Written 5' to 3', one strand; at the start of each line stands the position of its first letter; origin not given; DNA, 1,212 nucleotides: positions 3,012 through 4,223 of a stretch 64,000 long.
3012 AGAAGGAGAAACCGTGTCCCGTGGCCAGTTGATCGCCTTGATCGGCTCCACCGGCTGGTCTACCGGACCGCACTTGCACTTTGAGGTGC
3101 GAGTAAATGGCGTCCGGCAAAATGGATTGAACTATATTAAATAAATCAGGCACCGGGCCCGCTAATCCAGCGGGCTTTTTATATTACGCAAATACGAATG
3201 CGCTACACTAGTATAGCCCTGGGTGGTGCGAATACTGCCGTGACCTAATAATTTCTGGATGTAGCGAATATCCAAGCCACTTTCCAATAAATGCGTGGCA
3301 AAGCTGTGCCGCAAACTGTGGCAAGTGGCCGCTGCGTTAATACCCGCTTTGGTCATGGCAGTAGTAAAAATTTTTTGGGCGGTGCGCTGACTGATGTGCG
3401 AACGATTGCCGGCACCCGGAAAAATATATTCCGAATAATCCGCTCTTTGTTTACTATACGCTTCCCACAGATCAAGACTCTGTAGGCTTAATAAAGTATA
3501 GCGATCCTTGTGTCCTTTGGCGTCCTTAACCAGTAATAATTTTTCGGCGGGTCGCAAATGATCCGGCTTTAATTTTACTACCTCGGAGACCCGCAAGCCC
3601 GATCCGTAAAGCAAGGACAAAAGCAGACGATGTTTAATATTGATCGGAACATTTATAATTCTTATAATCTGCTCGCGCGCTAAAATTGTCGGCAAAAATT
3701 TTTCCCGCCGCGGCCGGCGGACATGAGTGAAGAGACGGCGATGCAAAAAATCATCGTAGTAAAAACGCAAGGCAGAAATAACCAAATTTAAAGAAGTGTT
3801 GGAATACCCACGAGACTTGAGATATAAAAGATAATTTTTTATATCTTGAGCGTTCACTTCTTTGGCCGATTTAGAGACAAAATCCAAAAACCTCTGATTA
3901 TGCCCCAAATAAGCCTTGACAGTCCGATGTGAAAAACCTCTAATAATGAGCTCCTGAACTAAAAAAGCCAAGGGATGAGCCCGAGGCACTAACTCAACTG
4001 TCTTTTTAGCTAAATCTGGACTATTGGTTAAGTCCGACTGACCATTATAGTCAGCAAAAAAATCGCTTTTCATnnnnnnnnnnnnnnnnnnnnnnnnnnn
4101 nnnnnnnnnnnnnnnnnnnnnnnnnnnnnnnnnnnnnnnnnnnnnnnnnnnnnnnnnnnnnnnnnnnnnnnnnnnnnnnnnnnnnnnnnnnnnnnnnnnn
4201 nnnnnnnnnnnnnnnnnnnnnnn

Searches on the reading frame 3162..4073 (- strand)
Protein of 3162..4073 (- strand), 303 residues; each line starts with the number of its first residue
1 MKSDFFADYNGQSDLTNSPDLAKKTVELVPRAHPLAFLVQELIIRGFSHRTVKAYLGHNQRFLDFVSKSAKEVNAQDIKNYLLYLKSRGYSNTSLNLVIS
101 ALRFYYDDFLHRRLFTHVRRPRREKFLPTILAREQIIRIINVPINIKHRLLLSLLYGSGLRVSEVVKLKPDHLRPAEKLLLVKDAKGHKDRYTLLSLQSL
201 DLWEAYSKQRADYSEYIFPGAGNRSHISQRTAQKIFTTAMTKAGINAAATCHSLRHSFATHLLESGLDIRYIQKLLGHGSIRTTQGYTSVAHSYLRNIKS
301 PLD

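Call 86: search_protein_families(library=pfam, proteins=[window:3162-4073:-], max_evalue=0.0001)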
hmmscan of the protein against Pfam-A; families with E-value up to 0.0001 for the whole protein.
window:3162-4073:- (303 aa): 3 families
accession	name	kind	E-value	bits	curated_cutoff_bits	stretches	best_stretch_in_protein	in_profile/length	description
PF00589.27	Phage_integrase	-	8.5e-40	136.8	27.1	1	134-291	9-169/172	Phage integrase family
PF13495.12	Phage_int_SAM_4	-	1e-12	48.7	27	1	40-114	7-83/85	Phage integrase, N-terminal SAM-like domain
PF02899.23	Phage_int_SAM_1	-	1.9e-09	38.1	22.3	1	44-107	11-77/83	Phage integrase, N-terminal SAM-like domain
